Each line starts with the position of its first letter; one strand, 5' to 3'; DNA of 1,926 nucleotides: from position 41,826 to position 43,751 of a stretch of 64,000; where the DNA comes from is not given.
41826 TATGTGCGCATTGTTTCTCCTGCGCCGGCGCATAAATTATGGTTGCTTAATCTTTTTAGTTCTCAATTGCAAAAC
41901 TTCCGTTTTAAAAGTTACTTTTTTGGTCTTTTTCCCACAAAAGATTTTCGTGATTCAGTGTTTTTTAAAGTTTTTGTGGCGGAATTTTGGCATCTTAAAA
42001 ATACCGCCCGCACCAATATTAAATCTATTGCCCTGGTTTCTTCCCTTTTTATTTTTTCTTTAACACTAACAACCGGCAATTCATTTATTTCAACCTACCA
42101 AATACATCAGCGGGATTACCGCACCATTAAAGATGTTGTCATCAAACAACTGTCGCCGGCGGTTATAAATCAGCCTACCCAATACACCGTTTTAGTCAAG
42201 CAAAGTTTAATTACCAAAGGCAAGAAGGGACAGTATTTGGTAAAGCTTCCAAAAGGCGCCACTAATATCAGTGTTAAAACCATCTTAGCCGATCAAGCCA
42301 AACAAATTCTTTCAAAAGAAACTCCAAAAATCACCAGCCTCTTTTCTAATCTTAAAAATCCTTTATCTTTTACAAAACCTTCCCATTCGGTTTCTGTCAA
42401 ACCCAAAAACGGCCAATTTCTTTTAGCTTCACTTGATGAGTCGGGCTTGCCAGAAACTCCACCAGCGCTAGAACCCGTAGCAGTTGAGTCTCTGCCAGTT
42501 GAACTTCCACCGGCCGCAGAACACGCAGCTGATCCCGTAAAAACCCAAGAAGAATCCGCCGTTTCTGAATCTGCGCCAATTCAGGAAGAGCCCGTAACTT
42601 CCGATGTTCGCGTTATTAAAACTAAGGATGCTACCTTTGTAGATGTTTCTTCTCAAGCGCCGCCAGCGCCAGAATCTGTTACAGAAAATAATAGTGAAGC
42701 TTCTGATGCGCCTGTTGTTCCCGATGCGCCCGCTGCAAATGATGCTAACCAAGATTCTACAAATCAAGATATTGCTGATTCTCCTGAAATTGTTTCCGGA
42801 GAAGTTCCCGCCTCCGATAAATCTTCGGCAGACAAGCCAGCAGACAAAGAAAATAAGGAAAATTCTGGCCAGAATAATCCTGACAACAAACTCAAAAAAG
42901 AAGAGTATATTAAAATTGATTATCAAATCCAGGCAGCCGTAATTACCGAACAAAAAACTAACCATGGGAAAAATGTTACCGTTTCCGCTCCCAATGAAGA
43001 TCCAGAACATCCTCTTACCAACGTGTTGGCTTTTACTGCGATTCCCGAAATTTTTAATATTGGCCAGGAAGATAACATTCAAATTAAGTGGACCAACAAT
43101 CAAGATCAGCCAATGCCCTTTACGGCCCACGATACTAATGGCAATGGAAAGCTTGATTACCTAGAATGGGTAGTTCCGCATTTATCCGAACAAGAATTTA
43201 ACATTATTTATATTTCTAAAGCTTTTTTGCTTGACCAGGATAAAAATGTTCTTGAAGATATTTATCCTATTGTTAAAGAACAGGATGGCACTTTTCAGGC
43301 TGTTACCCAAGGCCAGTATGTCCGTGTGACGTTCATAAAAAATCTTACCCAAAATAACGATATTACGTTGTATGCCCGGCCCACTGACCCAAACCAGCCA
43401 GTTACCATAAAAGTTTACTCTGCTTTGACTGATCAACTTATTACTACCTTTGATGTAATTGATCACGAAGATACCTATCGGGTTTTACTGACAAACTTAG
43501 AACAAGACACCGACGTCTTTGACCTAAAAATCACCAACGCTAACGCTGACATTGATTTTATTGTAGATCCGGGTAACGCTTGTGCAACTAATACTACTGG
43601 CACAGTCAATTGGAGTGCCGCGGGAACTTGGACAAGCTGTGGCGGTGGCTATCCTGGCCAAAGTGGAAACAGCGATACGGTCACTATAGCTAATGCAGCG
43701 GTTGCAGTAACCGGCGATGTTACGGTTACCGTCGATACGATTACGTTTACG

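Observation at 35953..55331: Two giant paralogous surface proteins separated by an IS200-like RAYT, with evidence of recent sequence exchange between them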

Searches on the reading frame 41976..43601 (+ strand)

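Call 40: search_protein_families(library=pfam, proteins=[window:41976-43601:+], max_evalue=1)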
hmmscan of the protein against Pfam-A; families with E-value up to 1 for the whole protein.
window:41976-43601:+ (542 aa): 4 families
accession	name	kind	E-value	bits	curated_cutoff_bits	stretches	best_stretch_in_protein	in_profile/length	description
PF02862.22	DDHD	-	0.15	12.7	28.3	1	226-324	134-230/258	DDHD domain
PF00036.39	EF-hand_1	-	0.19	11.8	25.4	1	382-399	6-23/29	EF hand domain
PF13405.12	EF-hand_6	-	0.21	11.8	25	0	382-398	6-22/30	EF-hand domain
PF02933.23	CDC48_2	-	0.22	11.7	22.4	1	441-478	17-49/64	Cell division protein 48 (CDC48), domain 2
